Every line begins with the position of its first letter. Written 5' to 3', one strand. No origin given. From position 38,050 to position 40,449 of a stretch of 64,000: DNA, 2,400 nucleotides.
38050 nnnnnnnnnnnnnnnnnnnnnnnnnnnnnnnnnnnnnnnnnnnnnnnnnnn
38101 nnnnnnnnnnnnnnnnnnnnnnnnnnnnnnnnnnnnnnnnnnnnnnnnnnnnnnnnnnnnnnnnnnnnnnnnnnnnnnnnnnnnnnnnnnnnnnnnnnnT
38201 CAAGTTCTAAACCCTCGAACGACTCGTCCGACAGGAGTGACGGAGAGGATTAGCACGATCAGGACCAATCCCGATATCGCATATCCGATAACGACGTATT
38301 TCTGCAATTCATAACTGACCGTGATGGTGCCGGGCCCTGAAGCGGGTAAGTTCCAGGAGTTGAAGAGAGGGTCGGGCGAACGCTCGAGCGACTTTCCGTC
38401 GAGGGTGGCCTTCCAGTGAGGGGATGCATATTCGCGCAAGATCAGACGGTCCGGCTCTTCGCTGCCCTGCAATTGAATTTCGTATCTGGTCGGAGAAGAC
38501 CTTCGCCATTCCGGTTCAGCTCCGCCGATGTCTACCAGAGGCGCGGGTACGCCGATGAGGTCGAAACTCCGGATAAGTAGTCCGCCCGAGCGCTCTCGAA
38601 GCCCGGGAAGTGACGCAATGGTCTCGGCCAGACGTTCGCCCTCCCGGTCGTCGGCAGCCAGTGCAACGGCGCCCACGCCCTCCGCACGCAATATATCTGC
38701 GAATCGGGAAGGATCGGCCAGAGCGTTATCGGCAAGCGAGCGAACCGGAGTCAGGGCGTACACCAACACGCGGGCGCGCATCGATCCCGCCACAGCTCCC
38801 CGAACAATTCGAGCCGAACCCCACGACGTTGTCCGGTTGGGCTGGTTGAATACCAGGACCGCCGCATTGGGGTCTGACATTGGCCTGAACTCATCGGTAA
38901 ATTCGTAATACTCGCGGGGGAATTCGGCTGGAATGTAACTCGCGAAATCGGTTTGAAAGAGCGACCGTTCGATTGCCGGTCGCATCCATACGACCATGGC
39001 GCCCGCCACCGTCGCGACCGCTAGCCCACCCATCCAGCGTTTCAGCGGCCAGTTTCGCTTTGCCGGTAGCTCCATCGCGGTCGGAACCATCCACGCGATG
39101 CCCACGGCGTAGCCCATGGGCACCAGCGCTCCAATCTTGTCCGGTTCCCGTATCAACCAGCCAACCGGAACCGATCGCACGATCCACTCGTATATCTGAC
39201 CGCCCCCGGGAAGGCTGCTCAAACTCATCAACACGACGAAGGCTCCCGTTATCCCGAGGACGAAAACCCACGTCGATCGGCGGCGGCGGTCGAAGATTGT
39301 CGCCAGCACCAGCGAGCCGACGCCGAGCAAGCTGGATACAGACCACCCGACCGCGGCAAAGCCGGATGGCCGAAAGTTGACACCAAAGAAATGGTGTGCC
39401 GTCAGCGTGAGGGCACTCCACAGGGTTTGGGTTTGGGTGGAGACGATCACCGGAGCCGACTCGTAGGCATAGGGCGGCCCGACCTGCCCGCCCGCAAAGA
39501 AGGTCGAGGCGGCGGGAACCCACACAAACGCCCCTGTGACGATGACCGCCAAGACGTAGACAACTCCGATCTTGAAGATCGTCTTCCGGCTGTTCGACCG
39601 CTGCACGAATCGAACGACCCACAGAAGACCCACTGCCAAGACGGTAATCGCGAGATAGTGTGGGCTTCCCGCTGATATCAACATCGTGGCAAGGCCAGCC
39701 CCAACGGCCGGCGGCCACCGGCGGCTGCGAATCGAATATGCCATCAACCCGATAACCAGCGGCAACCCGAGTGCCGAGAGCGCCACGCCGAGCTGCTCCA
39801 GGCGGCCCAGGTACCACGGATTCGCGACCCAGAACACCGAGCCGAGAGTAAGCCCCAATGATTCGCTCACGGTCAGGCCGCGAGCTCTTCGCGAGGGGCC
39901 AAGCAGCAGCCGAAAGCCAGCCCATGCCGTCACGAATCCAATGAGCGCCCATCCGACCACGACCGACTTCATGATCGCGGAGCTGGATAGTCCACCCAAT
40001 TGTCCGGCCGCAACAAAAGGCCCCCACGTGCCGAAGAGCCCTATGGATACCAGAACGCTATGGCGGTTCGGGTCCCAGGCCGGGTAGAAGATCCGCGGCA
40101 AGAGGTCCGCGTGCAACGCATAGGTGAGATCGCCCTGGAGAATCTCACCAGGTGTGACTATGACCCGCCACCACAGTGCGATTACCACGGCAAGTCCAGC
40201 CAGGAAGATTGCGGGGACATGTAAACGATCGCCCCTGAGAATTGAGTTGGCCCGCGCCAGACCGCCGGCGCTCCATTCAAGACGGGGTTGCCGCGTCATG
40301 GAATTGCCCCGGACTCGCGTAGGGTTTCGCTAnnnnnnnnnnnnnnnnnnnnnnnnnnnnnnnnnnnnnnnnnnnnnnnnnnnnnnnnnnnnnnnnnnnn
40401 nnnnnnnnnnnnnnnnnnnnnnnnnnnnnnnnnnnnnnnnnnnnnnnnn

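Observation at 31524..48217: Candidate undescribed envelope-glycoconjugate system: GT2 + flippase + multiple YfhO/GT-C-like giants + LtaS-like module proteins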

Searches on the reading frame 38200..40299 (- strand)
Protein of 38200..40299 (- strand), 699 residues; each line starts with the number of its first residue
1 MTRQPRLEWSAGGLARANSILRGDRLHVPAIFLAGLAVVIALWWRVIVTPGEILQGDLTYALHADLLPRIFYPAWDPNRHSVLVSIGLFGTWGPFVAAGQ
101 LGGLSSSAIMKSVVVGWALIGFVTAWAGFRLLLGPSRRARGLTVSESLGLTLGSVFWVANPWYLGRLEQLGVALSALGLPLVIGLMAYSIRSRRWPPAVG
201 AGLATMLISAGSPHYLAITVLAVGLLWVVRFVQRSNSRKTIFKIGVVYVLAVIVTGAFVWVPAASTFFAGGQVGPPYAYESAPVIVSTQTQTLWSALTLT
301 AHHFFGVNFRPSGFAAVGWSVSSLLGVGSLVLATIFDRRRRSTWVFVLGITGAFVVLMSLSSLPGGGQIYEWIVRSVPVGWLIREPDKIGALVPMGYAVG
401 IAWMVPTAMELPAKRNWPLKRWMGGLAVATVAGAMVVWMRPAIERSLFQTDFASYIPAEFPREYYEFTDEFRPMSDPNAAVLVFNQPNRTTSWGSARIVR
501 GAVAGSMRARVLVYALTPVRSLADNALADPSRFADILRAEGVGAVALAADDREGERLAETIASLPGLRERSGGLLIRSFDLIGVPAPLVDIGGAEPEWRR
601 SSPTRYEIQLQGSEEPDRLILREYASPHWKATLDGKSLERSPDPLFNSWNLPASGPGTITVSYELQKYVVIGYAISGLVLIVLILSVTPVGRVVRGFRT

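Call 3: search_protein_families(library=pfam, proteins=[window:38200-40299:-], max_evalue=0.01)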
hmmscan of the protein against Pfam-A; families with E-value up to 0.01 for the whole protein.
window:38200-40299:- (699 aa): 0 families

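Call 6: search_protein_families(library=ncbifam, proteins=[window:38200-40299:-], max_evalue=1)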
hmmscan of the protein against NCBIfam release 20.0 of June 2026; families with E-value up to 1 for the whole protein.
window:38200-40299:- (699 aa): 0 families

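Call 7: search_protein_families(library=pfam, proteins=[window:38200-40299:-], max_evalue=10)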
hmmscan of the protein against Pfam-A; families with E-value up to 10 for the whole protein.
window:38200-40299:- (699 aa): 1 family
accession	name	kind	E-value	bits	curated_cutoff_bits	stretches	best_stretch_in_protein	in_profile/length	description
PF24661.1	DUF7649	-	0.63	10.6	27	1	213-261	26-73/85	Domain of unknown function (DUF7649)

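Call 10: find_homologous_proteins(query=window:38200-40299:-)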
Query window:38200-40299:- (699 aa): 14 proteins with E <= 0.001 among 8000 candidates.
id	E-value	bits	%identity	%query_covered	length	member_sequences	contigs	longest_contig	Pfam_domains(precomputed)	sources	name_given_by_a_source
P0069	0.0e+0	1545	100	100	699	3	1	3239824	-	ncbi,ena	-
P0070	0.0e+0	1389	90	100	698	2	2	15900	-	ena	-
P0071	0.0e+0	1333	85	100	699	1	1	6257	-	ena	-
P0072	0.0e+0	1212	80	98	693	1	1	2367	-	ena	-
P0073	0.0e+0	1193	78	100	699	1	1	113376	-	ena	-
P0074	0.0e+0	1184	77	100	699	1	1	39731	-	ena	-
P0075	0.0e+0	1184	77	100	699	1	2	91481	-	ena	-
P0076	0.0e+0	1170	76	100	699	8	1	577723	-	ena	-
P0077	0.0e+0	1158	75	100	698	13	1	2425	-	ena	-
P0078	0.0e+0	1133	73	100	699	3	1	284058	-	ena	-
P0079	2.3e-277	941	63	95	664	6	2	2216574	-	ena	-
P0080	1.9e-270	918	61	96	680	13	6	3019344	-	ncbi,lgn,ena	-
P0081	1.1e-249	849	99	57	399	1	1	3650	-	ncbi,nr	ncbi:MAG: hypothetical protein OXG11_12385, partial [Chloroflexi bacterium]|nr:hypothetical protein 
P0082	3.2e-171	590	48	82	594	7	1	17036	-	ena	-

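Call 14: find_homologous_proteins(query=A1)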
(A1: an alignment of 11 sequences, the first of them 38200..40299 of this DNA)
Query A1 (11 sequences) (699 aa, profile of the alignment): 14 proteins with E <= 0.001 among 8000 candidates.
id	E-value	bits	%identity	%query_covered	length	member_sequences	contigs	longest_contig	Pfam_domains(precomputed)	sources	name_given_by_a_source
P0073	0.0e+0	1263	78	100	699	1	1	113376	-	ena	-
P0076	0.0e+0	1257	76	100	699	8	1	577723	-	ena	-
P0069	0.0e+0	1256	100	100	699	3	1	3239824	-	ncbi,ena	-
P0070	0.0e+0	1251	90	100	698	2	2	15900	-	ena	-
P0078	0.0e+0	1244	73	100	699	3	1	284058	-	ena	-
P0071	0.0e+0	1242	85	100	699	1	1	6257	-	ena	-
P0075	0.0e+0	1240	77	100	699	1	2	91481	-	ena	-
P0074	0.0e+0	1225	77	100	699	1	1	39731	-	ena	-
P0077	0.0e+0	1216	75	100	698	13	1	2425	-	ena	-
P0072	0.0e+0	1187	80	98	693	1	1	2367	-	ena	-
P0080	0.0e+0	1157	61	96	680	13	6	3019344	-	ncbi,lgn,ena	-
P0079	0.0e+0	1140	63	95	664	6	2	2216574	-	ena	-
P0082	3.7e-264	896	48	82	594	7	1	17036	-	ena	-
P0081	6.4e-200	684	99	57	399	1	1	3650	-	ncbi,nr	ncbi:MAG: hypothetical protein OXG11_12385, partial [Chloroflexi bacterium]|nr:hypothetical protein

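Call 19: search_solved_structures(query=A1, max_evalue=10)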
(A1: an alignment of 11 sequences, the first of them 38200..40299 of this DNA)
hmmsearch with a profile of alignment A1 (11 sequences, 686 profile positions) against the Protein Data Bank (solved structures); distinct sequences matched with E-value up to 10: 1.
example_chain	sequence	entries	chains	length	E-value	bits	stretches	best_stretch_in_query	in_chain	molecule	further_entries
3usw_A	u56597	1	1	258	0.91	10.9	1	503-606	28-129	Flagellar motor switch protein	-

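Call 25: find_encoding_contigs(protein=P0080, flank=10000, max_places=2)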
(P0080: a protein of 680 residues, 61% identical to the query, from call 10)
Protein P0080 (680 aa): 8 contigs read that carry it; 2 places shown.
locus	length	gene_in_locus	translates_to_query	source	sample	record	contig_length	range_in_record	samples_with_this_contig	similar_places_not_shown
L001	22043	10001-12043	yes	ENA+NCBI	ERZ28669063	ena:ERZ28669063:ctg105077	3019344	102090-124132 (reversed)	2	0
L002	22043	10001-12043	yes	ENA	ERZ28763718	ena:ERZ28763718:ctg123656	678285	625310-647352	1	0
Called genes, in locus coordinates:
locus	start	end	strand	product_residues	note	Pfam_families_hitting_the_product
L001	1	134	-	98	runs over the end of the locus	-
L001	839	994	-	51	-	-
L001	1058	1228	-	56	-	-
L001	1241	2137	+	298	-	PF12760:Zn_ribbon_IS1595, PF12762:DDE_Tnp_IS1595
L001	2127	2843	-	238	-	-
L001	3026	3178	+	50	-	-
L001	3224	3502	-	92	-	-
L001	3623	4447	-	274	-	PF19086:Terpene_syn_C_2, PF03936:Terpene_synth_C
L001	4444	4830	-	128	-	-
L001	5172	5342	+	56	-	-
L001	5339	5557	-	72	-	PF05544:Pro_racemase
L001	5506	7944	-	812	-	PF13231:PMT_2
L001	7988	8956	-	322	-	PF05544:Pro_racemase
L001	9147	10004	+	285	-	PF01266:DAO, PF13450:NAD_binding_8 (weak)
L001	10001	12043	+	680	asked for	-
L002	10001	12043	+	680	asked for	-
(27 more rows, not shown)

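Call 27: predict_structure(alignment_id=A1)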
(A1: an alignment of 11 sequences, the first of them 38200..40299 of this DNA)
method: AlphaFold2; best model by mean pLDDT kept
length: 699 residues; sequences in the alignment: 11
mean_pLDDT: 51.7   pTM: 0.48
mean pLDDT of the five models: 51.7, 49.9, 47.3, 44.0, 39.7
residues with pLDDT >= 90: 0; 70-90: 108; 50-70: 242; < 50: 349
segments of 3 or more residues with pLDDT < 50: 1-24, 48-94, 165-172, 210-221, 228-236, 270-367, 373-391, 411-420, 437-523, 583-587, 687-699
pLDDT, mean of each block of 10 residues (from residue 1): 30 34 61 83 56 33 32 29 29 50 57 70 82 60 74 77 47 60 70 63 57 46 49 49 53 51 53 34 27 36 32 37 42 43 42 46 48 46 43 59 62 46 53 52 39 28 42 39 40 35 34 32 53 61 56 62 63 56 48 65 70 76 65 85 67 82 67 61 52 38
secondary structure, 60 per line:
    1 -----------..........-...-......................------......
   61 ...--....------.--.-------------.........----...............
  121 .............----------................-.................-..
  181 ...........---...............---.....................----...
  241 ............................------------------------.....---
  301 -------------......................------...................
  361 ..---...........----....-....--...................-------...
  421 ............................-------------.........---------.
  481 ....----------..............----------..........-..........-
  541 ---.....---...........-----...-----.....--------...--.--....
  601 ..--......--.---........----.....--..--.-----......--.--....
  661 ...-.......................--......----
elements in order (helices of 4 or more, strands of 3 or more residues): H12-21 H27-48 H55-63 H66-69 H93-101 H106-133 H144-159 H161-177 H179-191 H195-209 H213-233 H238-268 H293-297 H314-335 H342-362 H366-376 H381-384 H386-389 H392-410 H418-448 H462-470 E480-484 H495-508 H519-528 H530-539 E544-548 H552-562 E568-570 E576-580 E589-591 E597-602 E605-610 E617-624 E629-633 E646-651 E657-663 H665-687 H690-695

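Call 28: search_protein_representatives(alignment_id=A1)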
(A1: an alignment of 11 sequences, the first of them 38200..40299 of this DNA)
Query: 11 sequences, 686 profile positions. Proteins with E-value up to 0.001 (for the whole library): 1335; up to 1e-10: 292; up to 1e-30: 32. The best 150 are listed.
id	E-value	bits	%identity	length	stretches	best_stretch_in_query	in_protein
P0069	0.0e+00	1255.8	-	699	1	9-686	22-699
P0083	6.3e-251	850.9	-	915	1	3-679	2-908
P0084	5.4e-194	662.7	-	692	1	3-555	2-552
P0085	3.9e-112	392.2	-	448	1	11-354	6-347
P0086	3.4e-109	382.5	-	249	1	441-686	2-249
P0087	3.9e-84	299.6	-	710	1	21-664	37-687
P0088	2.0e-83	297.3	-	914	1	17-682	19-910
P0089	2.9e-83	296.8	-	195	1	494-686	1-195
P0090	1.4e-73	264.7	-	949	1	23-672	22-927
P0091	2.9e-73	263.7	-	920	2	20-550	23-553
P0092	3.8e-65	236.9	-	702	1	9-671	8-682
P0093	4.2e-65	236.8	-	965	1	16-671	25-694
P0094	8.2e-65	235.8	-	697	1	13-679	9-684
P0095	3.1e-64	233.9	-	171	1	335-501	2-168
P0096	2.0e-63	231.2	-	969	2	25-548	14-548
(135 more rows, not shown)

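Call 30: search_protein_families(library=pfam, alignment_id=A3, max_evalue=0.001)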
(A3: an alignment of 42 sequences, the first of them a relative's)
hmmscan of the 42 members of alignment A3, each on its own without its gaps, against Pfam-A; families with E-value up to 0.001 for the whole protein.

A. member 1, P0087 (710 aa): 0 families

B. families by the number of members that match (of 42 scanned): 2 families
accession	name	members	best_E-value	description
PF11847.13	GT-C_AftD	2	2.3e-06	Alpha-(1->3)-arabinofuranosyltransferase, N-terminal GT-C domain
PF09586.16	YfhO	1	2e-06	Bacterial membrane protein YfhO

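Call 33: search_protein_families(library=ncbifam, alignment_id=A3, max_evalue=0.001)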
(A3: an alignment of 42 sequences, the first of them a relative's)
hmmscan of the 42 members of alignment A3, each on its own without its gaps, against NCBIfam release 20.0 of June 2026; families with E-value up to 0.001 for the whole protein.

A. member 1, P0087 (710 aa): 0 families

B. families by the number of members that match (of 42 scanned): 1 family
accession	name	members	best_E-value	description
NF053599.1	transp_MmpA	11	2.2e-12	MmpA family trehalose lipid delivery protein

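Call 52: search_solved_structures(query=A3, max_evalue=1, show_alignments=1)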
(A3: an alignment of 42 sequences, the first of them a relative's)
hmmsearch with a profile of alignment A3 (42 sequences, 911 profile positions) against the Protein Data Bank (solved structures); distinct sequences matched with E-value up to 1: 1.
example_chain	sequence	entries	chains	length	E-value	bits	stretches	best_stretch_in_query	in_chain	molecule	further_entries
1uxz_A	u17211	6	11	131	0.03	15.4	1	689-768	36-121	CELLULASE B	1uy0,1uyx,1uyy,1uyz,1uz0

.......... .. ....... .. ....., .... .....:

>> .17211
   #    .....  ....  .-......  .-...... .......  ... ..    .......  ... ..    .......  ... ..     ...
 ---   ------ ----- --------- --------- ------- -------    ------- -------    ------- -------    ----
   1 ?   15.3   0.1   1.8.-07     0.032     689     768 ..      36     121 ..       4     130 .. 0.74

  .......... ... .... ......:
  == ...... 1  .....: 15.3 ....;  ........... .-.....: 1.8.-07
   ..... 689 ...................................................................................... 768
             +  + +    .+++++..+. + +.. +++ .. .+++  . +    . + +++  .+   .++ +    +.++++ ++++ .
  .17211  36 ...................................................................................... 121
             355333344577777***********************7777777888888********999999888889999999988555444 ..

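Call 63: find_related_loci(query=A1, collection=genome_contigs, flank=10000)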
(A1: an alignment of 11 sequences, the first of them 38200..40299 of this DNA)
Query A1 (699 aa) in genome_contigs; peptide patterns used: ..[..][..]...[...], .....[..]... (x = any residue, [..] = any of these).
44 stretches matched a pattern; 8 encode a relative of the query (tblastn E <= 1e-3); 8 distinct loci.
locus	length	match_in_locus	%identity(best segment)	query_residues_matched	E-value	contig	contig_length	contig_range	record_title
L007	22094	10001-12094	76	1-699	0e+0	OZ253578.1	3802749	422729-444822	MAG: Chloroflexota bacterium isolate 48853afe-6264-4d68-b03e-03448b293cf5 genome assembly, chromosome: 1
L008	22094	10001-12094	76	1-698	0e+0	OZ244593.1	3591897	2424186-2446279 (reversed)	MAG: Chloroflexota bacterium isolate 88f3a034-1e95-44e9-9cba-3f5f03d74490 genome assembly, chromosome: 1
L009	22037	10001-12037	63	23-699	0e+0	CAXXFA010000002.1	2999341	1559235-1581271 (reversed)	MAG: Chloroflexota bacterium isolate 89e1c7f9-7971-4734-96c6-435762dbc333 genome assembly, contig: contig_2, whole genom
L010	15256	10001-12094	88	1-699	0e+0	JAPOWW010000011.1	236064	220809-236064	MAG: Chloroflexota bacterium isolate COS3_bin_10 NODE_23_length_236064_cov_15.266, whole genome shotgun sequence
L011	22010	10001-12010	51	15-681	0e+0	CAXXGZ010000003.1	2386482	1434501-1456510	MAG: Chloroflexota bacterium isolate 2d6b9f97-f50f-46fd-9931-9ea7ae414042 genome assembly, contig: contig_3, whole genom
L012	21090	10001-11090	60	9-377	8e-111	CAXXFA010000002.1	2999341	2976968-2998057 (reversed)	MAG: Chloroflexota bacterium isolate 89e1c7f9-7971-4734-96c6-435762dbc333 genome assembly, contig: contig_2, whole genom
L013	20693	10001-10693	62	9-245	2e-83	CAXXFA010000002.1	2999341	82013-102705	MAG: Chloroflexota bacterium isolate 89e1c7f9-7971-4734-96c6-435762dbc333 genome assembly, contig: contig_2, whole genom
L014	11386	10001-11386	30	1-470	9e-36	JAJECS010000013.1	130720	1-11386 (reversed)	MAG: Chloroflexota bacterium isolate jk18xAbins.3 k141_607849, whole genome shotgun sequence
